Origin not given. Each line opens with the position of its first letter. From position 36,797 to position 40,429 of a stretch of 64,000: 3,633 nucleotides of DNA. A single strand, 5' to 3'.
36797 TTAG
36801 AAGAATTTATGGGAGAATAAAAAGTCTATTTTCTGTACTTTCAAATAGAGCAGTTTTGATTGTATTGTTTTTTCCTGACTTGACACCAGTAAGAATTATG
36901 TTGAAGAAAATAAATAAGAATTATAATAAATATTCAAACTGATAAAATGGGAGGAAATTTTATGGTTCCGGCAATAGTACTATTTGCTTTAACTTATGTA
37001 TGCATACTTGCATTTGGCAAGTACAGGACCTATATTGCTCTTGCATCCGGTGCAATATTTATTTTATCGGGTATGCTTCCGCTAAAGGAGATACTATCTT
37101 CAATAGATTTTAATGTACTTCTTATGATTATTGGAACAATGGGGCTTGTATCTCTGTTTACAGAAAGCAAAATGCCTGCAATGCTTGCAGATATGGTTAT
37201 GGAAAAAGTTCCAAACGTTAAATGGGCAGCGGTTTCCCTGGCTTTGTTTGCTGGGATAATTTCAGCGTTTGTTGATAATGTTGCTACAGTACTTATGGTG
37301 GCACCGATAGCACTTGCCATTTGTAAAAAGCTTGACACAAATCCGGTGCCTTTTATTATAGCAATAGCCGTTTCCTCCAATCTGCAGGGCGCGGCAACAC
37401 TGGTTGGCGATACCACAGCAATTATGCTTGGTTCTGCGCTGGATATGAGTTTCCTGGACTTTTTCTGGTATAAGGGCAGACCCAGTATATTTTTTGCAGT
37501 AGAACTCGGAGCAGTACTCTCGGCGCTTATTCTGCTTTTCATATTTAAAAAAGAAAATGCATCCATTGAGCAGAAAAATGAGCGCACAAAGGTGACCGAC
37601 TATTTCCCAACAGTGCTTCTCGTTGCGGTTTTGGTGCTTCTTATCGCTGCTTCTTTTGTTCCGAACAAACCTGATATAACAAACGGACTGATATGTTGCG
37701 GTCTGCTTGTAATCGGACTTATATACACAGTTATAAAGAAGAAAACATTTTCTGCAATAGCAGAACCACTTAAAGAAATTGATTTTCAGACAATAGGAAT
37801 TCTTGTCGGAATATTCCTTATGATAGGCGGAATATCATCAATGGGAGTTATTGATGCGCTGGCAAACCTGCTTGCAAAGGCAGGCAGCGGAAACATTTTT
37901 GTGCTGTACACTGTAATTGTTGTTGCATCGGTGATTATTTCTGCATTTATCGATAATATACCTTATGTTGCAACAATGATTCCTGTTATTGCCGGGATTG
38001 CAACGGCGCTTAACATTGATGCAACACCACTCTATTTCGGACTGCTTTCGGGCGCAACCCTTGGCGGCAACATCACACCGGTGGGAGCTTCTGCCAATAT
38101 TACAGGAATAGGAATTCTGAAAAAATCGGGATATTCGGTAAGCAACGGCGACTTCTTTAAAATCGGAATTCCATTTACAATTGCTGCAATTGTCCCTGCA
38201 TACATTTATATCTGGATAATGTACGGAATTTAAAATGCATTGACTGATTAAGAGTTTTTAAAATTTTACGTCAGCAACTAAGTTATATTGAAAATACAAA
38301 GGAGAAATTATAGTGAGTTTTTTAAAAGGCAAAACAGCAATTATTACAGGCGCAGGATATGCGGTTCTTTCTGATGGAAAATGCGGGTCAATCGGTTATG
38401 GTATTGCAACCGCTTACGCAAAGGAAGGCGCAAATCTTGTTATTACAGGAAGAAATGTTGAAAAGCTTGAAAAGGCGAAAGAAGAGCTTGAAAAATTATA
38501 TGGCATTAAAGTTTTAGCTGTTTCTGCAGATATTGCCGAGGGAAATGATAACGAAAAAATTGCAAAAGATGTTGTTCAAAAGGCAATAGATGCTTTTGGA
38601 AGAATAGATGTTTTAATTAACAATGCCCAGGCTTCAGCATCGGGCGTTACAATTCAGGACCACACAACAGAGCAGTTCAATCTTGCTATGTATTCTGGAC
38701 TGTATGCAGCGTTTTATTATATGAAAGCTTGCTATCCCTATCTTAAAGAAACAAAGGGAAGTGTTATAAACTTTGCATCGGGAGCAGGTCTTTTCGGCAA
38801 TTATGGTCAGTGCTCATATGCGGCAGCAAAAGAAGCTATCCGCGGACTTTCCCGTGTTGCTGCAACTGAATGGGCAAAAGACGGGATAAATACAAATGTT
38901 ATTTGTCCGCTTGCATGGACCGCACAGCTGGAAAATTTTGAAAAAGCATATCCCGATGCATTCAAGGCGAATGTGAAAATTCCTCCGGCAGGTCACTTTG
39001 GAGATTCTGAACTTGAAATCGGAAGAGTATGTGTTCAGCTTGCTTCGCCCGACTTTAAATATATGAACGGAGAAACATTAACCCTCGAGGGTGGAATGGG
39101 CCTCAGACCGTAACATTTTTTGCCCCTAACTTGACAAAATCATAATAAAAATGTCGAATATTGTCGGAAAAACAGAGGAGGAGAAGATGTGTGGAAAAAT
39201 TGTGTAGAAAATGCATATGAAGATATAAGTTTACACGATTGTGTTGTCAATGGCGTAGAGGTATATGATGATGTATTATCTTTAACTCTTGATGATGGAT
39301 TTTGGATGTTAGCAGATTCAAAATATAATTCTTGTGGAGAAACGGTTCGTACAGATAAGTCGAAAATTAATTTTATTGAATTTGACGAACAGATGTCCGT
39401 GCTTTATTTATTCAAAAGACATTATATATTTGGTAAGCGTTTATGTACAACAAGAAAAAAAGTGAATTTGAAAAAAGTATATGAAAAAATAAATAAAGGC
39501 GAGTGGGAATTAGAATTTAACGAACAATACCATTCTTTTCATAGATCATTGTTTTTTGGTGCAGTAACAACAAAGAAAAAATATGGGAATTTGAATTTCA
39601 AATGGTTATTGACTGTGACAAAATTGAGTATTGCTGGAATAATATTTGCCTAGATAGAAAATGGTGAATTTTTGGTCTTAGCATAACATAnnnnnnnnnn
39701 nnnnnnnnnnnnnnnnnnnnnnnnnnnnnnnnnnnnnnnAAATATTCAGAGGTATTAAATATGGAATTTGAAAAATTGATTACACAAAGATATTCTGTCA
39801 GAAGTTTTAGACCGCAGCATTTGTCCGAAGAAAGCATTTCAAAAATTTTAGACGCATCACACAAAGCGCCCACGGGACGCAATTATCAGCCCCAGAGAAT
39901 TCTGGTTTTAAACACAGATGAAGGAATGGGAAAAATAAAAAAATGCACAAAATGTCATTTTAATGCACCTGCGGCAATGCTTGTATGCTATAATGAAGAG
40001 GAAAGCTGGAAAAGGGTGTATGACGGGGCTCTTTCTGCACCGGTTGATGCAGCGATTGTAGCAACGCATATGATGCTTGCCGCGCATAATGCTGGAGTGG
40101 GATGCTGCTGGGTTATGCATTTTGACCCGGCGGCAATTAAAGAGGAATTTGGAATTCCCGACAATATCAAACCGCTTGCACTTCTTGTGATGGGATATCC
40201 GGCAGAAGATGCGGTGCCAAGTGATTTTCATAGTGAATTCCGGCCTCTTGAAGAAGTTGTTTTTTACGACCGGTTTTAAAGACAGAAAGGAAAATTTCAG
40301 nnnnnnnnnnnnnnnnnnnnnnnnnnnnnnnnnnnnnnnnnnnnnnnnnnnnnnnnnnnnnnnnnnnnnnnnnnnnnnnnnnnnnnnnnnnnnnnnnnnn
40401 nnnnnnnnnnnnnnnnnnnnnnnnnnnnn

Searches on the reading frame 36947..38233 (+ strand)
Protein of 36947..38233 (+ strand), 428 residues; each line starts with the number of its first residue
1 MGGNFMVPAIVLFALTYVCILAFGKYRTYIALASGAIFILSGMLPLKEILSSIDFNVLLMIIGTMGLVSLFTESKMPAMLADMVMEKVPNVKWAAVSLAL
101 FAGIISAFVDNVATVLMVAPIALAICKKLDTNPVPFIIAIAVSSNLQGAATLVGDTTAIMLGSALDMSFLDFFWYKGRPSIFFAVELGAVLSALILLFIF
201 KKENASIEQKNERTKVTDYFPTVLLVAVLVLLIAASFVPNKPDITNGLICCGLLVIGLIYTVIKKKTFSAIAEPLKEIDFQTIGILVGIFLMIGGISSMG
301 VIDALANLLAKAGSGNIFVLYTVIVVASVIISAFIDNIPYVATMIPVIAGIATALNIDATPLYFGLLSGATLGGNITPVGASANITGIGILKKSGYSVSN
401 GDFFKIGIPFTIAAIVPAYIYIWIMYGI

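Call 3: search_protein_families(library=pfam, proteins=[window:36947-38233:+], max_evalue=0.01)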
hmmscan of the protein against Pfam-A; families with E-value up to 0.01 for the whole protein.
window:36947-38233:+ (428 aa): 3 families
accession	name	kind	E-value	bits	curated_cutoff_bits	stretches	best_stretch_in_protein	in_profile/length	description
PF03600.22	CitMHS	-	7.1e-56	190.2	31.9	1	17-366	1-333/336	Citrate transporter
PF02040.21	ArsB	-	3e-12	47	22.2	1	9-423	2-422/423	Arsenical pump membrane protein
PF06808.19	DctM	-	5.6e-10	39.1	23.8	2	189-422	179-408/413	Tripartite ATP-independent periplasmic transporter, DctM component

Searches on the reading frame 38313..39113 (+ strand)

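Call 3: search_protein_families(library=pfam, proteins=[window:38313-39113:+], max_evalue=0.01)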
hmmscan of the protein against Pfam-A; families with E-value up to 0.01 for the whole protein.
window:38313-39113:+ (266 aa): 5 families
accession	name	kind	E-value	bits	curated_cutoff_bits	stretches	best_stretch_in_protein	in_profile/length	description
PF13561.12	adh_short_C2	-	4.2e-42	144.8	27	1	26-262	7-235/236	Enoyl-(Acyl carrier protein) reductase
PF00106.31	adh_short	-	3.2e-37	128.3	26.6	1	22-202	7-182/195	short chain dehydrogenase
PF08659.16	KR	-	2.4e-13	50.8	22.6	1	22-182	7-162/180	KR domain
PF02737.24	3HCDH_N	-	0.0015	18.9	22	1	25-93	8-74/180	3-hydroxyacyl-CoA dehydrogenase, NAD binding domain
PF03807.23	F420_oxidored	-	0.0082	17.2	21.6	0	24-70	7-51/94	NADP oxidoreductase coenzyme F420-dependent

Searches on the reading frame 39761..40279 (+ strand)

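Call 3: search_protein_families(library=pfam, proteins=[window:39761-40279:+], max_evalue=0.01)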
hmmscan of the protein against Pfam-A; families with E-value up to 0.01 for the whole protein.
window:39761-40279:+ (172 aa): 2 families
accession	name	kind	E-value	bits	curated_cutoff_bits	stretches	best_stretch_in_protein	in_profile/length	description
PF00881.29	Nitroreductase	-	5.9e-25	88.8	23.5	2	71-146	90-167/167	Nitroreductase family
PF14512.11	TM1586_NiRdase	-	2.9e-08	34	27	1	4-167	3-149/215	Putative TM nitroreductase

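Call 4: search_protein_families(library=ncbifam, proteins=[window:39761-40279:+], max_evalue=0.01)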
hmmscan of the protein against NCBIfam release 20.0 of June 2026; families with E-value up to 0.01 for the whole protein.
window:39761-40279:+ (172 aa): 7 families
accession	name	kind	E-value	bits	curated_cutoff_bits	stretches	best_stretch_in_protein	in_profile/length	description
TIGR02476.1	BluB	equivalog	1.9e-15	56.8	150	2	97-149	130-182/205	5,6-dimethylbenzimidazole synthase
NF003768.0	PRK05365.1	equivalog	8.3e-14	51.5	152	2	4-76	15-92/200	malonic semialdehyde reductase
NF008033.1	PRK10765.1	equivalog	8.1e-10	38.5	223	1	6-150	7-163/240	oxygen-insensitive NADPH nitroreductase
NF008275.0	PRK11053.1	equivalog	2e-09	37.3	227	1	1-68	1-69/217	oxygen-insensitive NAD(P)H nitroreductase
TIGR03553.1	F420_FbiB_CTERM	equivalog_domain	1.5e-07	31.4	249.55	1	97-154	125-182/194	F420 biosynthesis protein FbiB, C-terminal domain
NF009810.0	PRK13294.1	equivalog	6.8e-07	28.5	304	1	96-154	379-437/449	coenzyme F420-0:L-glutamate ligase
NF008088.0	PRK10828.1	equivalog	0.0013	18.3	183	0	4-58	5-57/183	NAD(P)H nitroreductase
